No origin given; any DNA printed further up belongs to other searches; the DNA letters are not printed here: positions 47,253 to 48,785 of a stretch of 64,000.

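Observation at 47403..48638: Stand-alone CARF plus PD-(D/E)xK nuclease (Card1/Can2-like) beside a CRISPR array, with no cas genes within 47 kb upstream or 15 kb downstream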

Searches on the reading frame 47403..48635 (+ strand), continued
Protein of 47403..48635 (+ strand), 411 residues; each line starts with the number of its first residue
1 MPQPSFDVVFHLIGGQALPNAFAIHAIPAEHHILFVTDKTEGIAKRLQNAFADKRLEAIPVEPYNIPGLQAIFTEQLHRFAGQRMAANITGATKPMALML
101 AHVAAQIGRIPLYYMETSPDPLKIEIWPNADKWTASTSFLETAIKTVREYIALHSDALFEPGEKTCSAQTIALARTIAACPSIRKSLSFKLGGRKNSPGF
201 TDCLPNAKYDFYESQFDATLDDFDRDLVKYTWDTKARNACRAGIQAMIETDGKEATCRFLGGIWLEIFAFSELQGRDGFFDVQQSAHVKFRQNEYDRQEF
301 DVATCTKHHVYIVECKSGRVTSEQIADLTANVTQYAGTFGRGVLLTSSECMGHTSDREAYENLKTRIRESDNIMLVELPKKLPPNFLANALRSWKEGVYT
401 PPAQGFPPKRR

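Call 43: search_protein_families(library=padloc, proteins=[L019:346-774:+, L019:774-2198:+, L019:2191-3339:+, L019:3357-4160:+, L019:4175-4579:+, L019:4566-5855:+, L019:5855-6730:+, L019:6737-7747:+, L019:7754-8029:+], max_evalue=0.001)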
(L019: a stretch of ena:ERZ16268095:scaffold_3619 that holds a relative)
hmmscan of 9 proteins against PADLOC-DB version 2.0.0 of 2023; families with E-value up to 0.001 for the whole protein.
L019:346-774:+ (143 aa): 0 families

L019:774-2198:+ (475 aa): 16 families
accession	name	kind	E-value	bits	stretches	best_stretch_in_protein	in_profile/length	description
PDLC01422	Cas10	-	1.8e-49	167.2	2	201-371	273-440/519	CAS-III; effector_LS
PDLC01292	Cas10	-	2e-49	167.1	2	191-334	243-387/387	CAS-III; effector_LS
PDLC02054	Cas10b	-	2.2e-33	113.9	2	201-367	267-442/537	-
PDLC00917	Cas10b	-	2.2e-30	104.1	2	203-325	351-509/510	"CRISPR-associated protein Cas10/Cmr2, subtype III-B"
PDLC01444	Cas10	-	4.4e-29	99.8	2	193-383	366-546/605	CAS-III; effector_LS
PDLC02051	Cas10b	-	1.7e-17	61.8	2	209-353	242-392/479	-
PDLC01529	Cas10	-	1.7e-13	48.7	1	202-329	187-327/370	CAS-III; effector_LS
PDLC00920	Cas10b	-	1.7e-11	42.6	1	6-95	3-114/116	Cas10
PDLC01651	Cas10b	-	1.8e-11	42.4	1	7-43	2-38/113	CAS-III-B; effector_LS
PDLC02055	Cas10b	-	2.8e-09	34.3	1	210-346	217-362/487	-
PDLC02052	Cas10b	-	2.8e-09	33.9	0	235-276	623-666/875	-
PDLC00919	Cas10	-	1.5e-08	32.2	1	200-328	210-368/414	Cas10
PDLC02056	Cas10b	-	1.2e-07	28.8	1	201-275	263-337/600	-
PDLC01293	Cas10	-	5.1e-06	23.7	1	206-326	452-577/577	CAS-III; effector_LS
PDLC00916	Cas10a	-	7.9e-06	23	1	192-326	505-650/650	"CRISPR-associated protein Cas10/Csm1, subtype III-A/MTUBE"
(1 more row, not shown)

L019:2191-3339:+ (383 aa): 6 families
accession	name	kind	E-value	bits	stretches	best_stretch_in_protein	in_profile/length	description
PDLC01361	Cmr3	-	6.6e-35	119.6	1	7-372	1-303/308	"CAS-III-B,CAS-III-C; effector_G5"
PDLC01640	Cmr3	-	5.7e-31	106.6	1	5-373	1-318/324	"CAS-III-B,CAS-III-C; effector_G5"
PDLC00980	Cmr3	-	7.9e-20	69.7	1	7-349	1-329/357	Cmr3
PDLC00978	Cmr3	-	2.4e-18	64.5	1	5-375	1-342/346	CRISPR type III-B/RAMP module-associated protein Cmr3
PDLC01269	Cmr3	-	5.2e-13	47.6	1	40-375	18-270/273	"CAS-III-B,CAS-III-C; effector_G5"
PDLC01454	Cmr3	-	2.8e-12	44.8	1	7-373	5-272/278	"CAS-III-B,CAS-III-C; effector_G5"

L019:3357-4160:+ (268 aa): 27 families (the best 25 are shown)
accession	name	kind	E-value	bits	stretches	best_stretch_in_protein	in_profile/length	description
PDLC01441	Cmr4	-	5.7e-52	174.9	1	5-264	4-244/245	"CAS-III-B,CAS-III-C; effector_G7"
PDLC00981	Cmr4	-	5e-49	165.8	1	5-260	2-283/283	CRISPR type III-B/RAMP module RAMP protein Cmr4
PDLC01295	Cmr4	-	2.5e-45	153.7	1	5-260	2-256/256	"CAS-III-B,CAS-III-C; effector_G7"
PDLC00982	Cmr4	-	5.1e-44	149.1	1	5-260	2-281/281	Cmr4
PDLC02115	Cas7_IIId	-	1.9e-13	48.4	1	7-73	9-73/486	-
PDLC01016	Csm3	-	2.7e-13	48.7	1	9-259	3-188/189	Csm3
PDLC02107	Cas7_IIId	-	3.8e-12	43.9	1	8-84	12-84/426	-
PDLC01442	Csm3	-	3.7e-10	38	1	6-262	12-181/208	"CAS-III-A,CAS-III-D; effector_G7"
PDLC01015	Csm3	-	5.2e-10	38.7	1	10-257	1-178/178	Csm3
PDLC01452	Cmr6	-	1.3e-09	36.5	1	4-80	67-141/228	"CAS-III-B,CAS-III-C; effector_G7"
PDLC01296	Csm3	-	4.4e-09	34.6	1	8-49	10-49/192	"CAS-III-A,CAS-III-D; effector_G7"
PDLC01297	Csm3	-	5.5e-09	34.2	1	8-61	9-65/198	"CAS-III-A,CAS-III-D; effector_G7"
PDLC01339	Csm3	-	7.3e-09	34.9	1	10-75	1-50/163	"CAS-III-A,CAS-III-D; effector_G7"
PDLC01014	Csm3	-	8.7e-09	33.8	1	8-71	10-76/203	CRISPR type III-A/MTUBE-associated RAMP protein Csm3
PDLC01274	Cmr6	-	1.5e-08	32.9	1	5-89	28-106/188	"CAS-III-B,CAS-III-C; effector_G7"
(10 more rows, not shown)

L019:4175-4579:+ (135 aa): 5 families
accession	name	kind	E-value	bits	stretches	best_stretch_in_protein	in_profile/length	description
PDLC01641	Cmr5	-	1.6e-15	55.6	1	14-126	3-107/109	CAS-III-B; effector_SS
PDLC01362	Cmr5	-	2.9e-14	51.5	1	33-126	26-108/110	CAS-III-B; effector_SS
PDLC01267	Cmr5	-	1e-08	33.6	1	36-126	27-104/109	CAS-III-B; effector_SS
PDLC00983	Cmr5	-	6.7e-08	31.1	1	36-126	33-137/143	CRISPR type III-B/RAMP module-associated protein Cmr5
PDLC01458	Cmr5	-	9.3e-08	30.4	1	36-126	31-104/111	CAS-III-B; effector_SS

L019:4566-5855:+ (430 aa): 14 families
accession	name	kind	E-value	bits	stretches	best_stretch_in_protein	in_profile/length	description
PDLC01452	Cmr6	-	3.3e-28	97.3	1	78-268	72-225/228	"CAS-III-B,CAS-III-C; effector_G7"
PDLC00989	Cmr6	-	9.1e-28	95.8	1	78-269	83-261/264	Cmr6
PDLC01274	Cmr6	-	1.4e-27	95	1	75-268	29-188/188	"CAS-III-B,CAS-III-C; effector_G7"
PDLC00987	Cmr6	-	3.6e-27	93.7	1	72-268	31-213/213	Cmr6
PDLC01535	Cmr6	-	3.2e-08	31.8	1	96-195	35-114/185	"CAS-III-B,CAS-III-C; effector_G7"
PDLC00988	Cmr6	-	8.8e-07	27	0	96-143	35-85/252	Cmr6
PDLC01339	Csm3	-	1.1e-06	27.8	1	90-200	9-95/163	"CAS-III-A,CAS-III-D; effector_G7"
PDLC01016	Csm3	-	1.5e-05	23.5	1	96-268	21-189/189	Csm3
PDLC01015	Csm3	-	6.7e-05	22.1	1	94-229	18-137/178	Csm3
PDLC01613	Csm3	-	0.00015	20.7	1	88-268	21-177/177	"CAS-III-A,CAS-III-D; effector_G7"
PDLC01442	Csm3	-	0.00015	19.7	1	94-124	33-63/208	"CAS-III-A,CAS-III-D; effector_G7"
PDLC01017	Csm3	-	0.00037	18.3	1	94-120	37-62/257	Csm3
PDLC01212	Cmr6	-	0.00044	17.4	0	234-275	172-211/499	"CAS-III-B,CAS-III-C; effector_G7"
PDLC01585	Csm3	-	0.00046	17.8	0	79-150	10-78/206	"CAS-III-A,CAS-III-D; effector_G7"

L019:5855-6730:+ (292 aa): 9 families
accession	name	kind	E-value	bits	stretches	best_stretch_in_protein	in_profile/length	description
PDLC01445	Cmr1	-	8.1e-17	60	1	11-175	12-150/276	"CAS-III-B,CAS-III-C; effector_G7"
PDLC01016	Csm3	-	7.6e-15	53.8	1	9-173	3-188/189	Csm3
PDLC01270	Cmr1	-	1.5e-12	46.2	1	11-173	8-135/139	"CAS-III-B,CAS-III-C; effector_G7"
PDLC00976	Cmr1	-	2.2e-10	38.5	1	11-46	16-54/387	Cmr1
PDLC01339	Csm3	-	3.8e-07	29.3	1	13-171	3-163/163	"CAS-III-A,CAS-III-D; effector_G7"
PDLC02115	Cas7_IIId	-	5.7e-06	23.7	0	15-82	29-91/486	-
PDLC01613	Csm3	-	6.1e-05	22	0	12-173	5-176/177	"CAS-III-A,CAS-III-D; effector_G7"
PDLC00977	Cmr1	-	0.00028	18.4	1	3-43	4-44/348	Cmr1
PDLC01564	Cmr1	-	0.00048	18.1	1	3-43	4-44/294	"CAS-III-B,CAS-III-C; effector_G7"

L019:6737-7747:+ (337 aa): 29 families (the best 25 are shown)
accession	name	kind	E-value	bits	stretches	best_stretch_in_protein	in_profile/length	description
PDLC01608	Cas1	-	3.1e-67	225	1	5-291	2-275/276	"CAS-I,CAS-II,CAS-III,CAS-IV,CAS-V,CAS-VI; acquisition_1"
PDLC00927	Cas1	-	1.8e-62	209.4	1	4-327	2-322/327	CRISPR-associated endonuclease Cas1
PDLC01248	Cas1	-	2.2e-62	209.2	1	3-324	2-287/289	"CAS-I,CAS-II,CAS-III,CAS-IV,CAS-V,CAS-VI; acquisition_1"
PDLC01743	Cas1c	-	4.6e-57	191.7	1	3-327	7-326/337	-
PDLC00928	Cas1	-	2.5e-55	185.7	1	3-320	2-309/315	Cas1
PDLC00923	Cas1c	-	2.1e-54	183.1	1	3-327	5-330/340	"CRISPR-associated endonuclease Cas1, subtype I-C/DVULG"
PDLC01747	Cas1g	-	2.6e-54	182.7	1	6-328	202-513/523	-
PDLC01334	Cas1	-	5.4e-54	181.7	1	3-327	4-327/336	"CAS-I,CAS-II,CAS-III,CAS-IV,CAS-V,CAS-VI; acquisition_1"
PDLC02025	Cas1d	-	1.3e-53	180.6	1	1-335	1-314/316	-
PDLC01449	Cas1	-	8.8e-52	174.1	1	2-326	2-282/285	"CAS-I,CAS-II,CAS-III,CAS-IV,CAS-V,CAS-VI; acquisition_1"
PDLC01740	Cas1_IIIa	-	5e-50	169.1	1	4-329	3-319/331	-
PDLC01249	Cas1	-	2.5e-49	166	1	7-266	4-244/246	"CAS-I,CAS-II,CAS-III,CAS-IV,CAS-V,CAS-VI; acquisition_1"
PDLC02067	Cas1b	-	7.4e-46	155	1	8-292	206-488/533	-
PDLC00922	Cas1a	-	6.1e-45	151.8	1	12-292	22-302/347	"CRISPR-associated endonuclease Cas1, subtype MYXAN"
PDLC01335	Cas1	-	8.3e-36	122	1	30-334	24-314/315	"CAS-I,CAS-II,CAS-III,CAS-IV,CAS-V,CAS-VI; acquisition_1"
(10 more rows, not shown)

L019:7754-8029:+ (92 aa): 19 families
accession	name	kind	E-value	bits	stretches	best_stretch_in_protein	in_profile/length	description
PDLC01338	Cas2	-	3.5e-21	73.5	1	3-73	1-68/76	"CAS-I,CAS-II,CAS-III,CAS-IV,CAS-V,CAS-VI; acquisition_2"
PDLC01649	Cas2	-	2e-18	64.5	1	1-70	1-69/70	"CAS-I,CAS-II,CAS-III,CAS-IV,CAS-V,CAS-VI; acquisition_2"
PDLC01751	Cas2c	-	4.1e-18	63.7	1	1-89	1-93/95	-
PDLC01443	Cas2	-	6.7e-18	63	1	1-78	1-76/86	"CAS-I,CAS-II,CAS-III,CAS-IV,CAS-V,CAS-VI; acquisition_2"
PDLC02074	Cas2_IIIb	-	5.2e-17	59.7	1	4-80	4-77/86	-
PDLC02027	Cas2d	-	9.1e-16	56.1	1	1-77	1-77/89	-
PDLC01756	Cas2g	-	2.3e-14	51.2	1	3-71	6-74/96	-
PDLC00936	Cas2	-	3.4e-14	51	1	3-71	1-72/83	Cas2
PDLC02078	Cas2b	-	3.9e-14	50.3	1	2-87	4-88/94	-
PDLC00935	Cas2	-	6.9e-14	50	1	1-76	1-80/96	CRISPR-associated endonuclease Cas2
PDLC01251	Cas2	-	7.4e-14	49.8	1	1-72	1-71/84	"CAS-I,CAS-II,CAS-III,CAS-IV,CAS-V,CAS-VI; acquisition_2"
PDLC01748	Cas2_IIIa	-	3.7e-11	41.5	1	1-71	1-70/88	-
PDLC02077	Cas2b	-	9.6e-09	33.6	1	1-69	1-70/96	-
PDLC01749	Cas2b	-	3e-08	32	1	2-66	2-65/87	-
PDLC02075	Cas2a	-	3.8e-07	28.4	1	1-66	1-67/85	-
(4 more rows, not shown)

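Call 54: list_cluster_members(proteins=[window:47403-48635:+, window:49727-49981:+, window:44736-47390:+])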
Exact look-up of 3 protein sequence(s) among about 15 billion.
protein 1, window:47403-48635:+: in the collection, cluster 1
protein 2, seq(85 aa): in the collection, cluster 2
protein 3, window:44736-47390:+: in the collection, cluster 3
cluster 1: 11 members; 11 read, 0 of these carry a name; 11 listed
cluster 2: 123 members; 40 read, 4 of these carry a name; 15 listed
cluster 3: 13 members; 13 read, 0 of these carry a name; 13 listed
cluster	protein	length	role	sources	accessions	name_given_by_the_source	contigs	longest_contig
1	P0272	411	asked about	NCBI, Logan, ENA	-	-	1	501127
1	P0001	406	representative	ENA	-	-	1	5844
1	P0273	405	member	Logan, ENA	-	-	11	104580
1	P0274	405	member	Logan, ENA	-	-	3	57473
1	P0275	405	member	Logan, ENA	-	-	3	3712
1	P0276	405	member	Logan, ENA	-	-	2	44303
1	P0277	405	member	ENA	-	-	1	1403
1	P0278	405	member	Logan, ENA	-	-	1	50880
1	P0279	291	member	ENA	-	-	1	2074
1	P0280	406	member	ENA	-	-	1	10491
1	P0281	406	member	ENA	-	-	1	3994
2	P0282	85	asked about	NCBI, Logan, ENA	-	-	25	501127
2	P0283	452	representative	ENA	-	-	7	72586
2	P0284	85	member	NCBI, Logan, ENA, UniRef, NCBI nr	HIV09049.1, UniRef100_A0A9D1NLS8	MAG TPA: 30S ribosomal protein S15 [Candidatus Spyradenecus faecavium] | Small ribosomal subunit protein uS15 n=1 Tax=Candidatus Spyradenecus faecavium ... | 30S ribosomal protein S15 [Candidatus Spyradenecus faecavium]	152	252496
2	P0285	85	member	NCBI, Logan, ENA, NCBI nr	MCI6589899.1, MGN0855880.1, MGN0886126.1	MAG: 30S ribosomal protein S15 [Lentisphaeraceae bacterium] | 30S ribosomal protein S15 [Lentisphaeraceae bacterium]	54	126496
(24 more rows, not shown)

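Call 55: predict_structure(alignment_id=A3)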
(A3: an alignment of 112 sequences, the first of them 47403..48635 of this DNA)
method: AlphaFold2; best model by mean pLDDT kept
length: 411 residues; sequences in the alignment: 112
mean_pLDDT: 95.2   pTM: 0.92
mean pLDDT of the five models: 95.2, 94.7, 94.5, 93.4, 93.2
residues with pLDDT >= 90: 373; 70-90: 30; 50-70: 6; < 50: 2
segments of 3 or more residues with pLDDT < 50: none
pLDDT, mean of each block of 10 residues (from residue 1): 88 97 97 98 97 97 98 98 97 96 95 95 95 96 96 96 98 98 95 88 90 95 97 98 98 97 98 98 97 91 98 97 98 96 95 94 98 97 96 97 68 43
secondary structure, 60 per line:
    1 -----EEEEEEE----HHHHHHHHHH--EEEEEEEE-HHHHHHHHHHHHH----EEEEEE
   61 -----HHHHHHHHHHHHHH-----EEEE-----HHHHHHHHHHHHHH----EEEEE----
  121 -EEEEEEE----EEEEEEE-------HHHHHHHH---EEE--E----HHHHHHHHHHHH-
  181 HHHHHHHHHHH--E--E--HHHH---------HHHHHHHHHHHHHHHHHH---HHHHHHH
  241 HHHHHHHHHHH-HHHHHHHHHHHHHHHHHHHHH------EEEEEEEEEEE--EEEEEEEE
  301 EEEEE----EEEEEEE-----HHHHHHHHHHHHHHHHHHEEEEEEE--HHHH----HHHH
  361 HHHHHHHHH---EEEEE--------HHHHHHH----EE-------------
elements in order: E6-12 H17-26 E29-36 H38-50 E55-60 H66-79 E85-88 H94-107 E112-116 E122-128 E133-139 H147-154 E158-160 H168-179 H181-191 H200-203 H213-230 H234-251 H253-273 E280-290 E293-305 E310-316 H322-339 E340-346 H349-352 H357-369 E373-377 H386-392
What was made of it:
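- On Can2/Card1 (DUF1887, CARF4 clade): The AF2 model has pLDDT 95.2 (call 55).
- The AF2 model has pLDDT 95.2 and pTM 0.92 (call 55).
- Tried and rejected: It was replaced by a 112-sequence alignment (call 55).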

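Call 59: fold_search(model_id=the predicted structure, library=pdb)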
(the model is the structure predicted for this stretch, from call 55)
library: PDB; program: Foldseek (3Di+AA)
matches with E <= 10: 1354; with E <= 0.001: 54
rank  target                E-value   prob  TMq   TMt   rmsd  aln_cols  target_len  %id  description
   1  7bdv_D                8.4e-19  1.00  0.61  0.72   6.6       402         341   17  Structure of Can2 from Sulfobacillus thermosulfidooxidans in complex with cyclic tetra-adenylate (cA4) (released 2021-03-03)
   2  6xl1_A                9.4e-19  1.00  0.65  0.71   6.1       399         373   16  crystal structure of cA4-activated Card1(D294N) (released 2020-12-30)
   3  7bdv_B                1.1e-18  1.00  0.63  0.75   5.6       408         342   17  Structure of Can2 from Sulfobacillus thermosulfidooxidans in complex with cyclic tetra-adenylate (cA4) (released 2021-03-03)
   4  7bdv_A                2.1e-18  1.00  0.62  0.71   5.9       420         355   16  Structure of Can2 from Sulfobacillus thermosulfidooxidans in complex with cyclic tetra-adenylate (cA4) (released 2021-03-03)
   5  1xmx                  2.9e-18  1.00  0.64  0.69   6.1       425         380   16  Crystal structure of protein VC1899 from Vibrio cholerae (released 2004-11-16)
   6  6wxw_A                7.3e-18  1.00  0.63  0.68   6.2       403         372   16  crystal structure of apo Card1 (released 2020-12-30)
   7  7bdv_C                1.0e-17  1.00  0.63  0.75   5.9       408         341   17  Structure of Can2 from Sulfobacillus thermosulfidooxidans in complex with cyclic tetra-adenylate (cA4) (released 2021-03-03)
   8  8bao_A                5.0e-16  1.00  0.61  0.67   6.6       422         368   14  Dysgonamonadaceae bacterium CRISPR ancillary nuclease 2 (released 2022-11-30)
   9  9u49_A                8.4e-16  1.00  0.58  0.59   8.3       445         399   15  crystal structure of Cdn1 in complex with cA4 (released 2026-02-04)
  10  8bao_B                1.1e-15  1.00  0.61  0.67   6.5       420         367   15  Dysgonamonadaceae bacterium CRISPR ancillary nuclease 2 (released 2022-11-30)
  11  8q44_A                1.3e-15  1.00  0.58  0.55   7.0       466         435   14  Crystal structure of cA4-bound Can2 (E364R) in complex with oligo-T DNA (released 2023-11-22)
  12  8q41_B                1.3e-15  1.00  0.56  0.55   7.3       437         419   14  Crystal structure of Can2 (E341A) bound to cA4 and TTTAAA ssDNA (released 2023-11-22)
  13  8q42_B                1.4e-15  1.00  0.59  0.57   7.0       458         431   14  Crystal structure of cA4-bound Can2 (E341A) in complex with oligo-A DNA (released 2023-11-22)
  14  8q43_B                4.9e-15  1.00  0.55  0.53   8.3       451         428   12  Crystal structure of cA4-bound Can2 (E341A) in complex with oligo-C DNA (released 2023-11-22)
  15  8q44_B                7.3e-15  1.00  0.58  0.55   6.8       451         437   14  Crystal structure of cA4-bound Can2 (E364R) in complex with oligo-T DNA (released 2023-11-22)
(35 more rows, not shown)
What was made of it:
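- On Can2/Card1 (DUF1887, CARF4 clade): Fold match in call 59. Foldseek gives 7BDV at 8e-19 (TM 0.61-0.75) and 6XL1 at 9e-19, with 16-17% sequence identity (call 59).
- Its top Foldseek hits are Can2, Card1, VC1899, DbCan2, Cdn1, TbrCan2 and Can1, with E down to 8e-19 and TM 0.6-0.75 (call 59).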
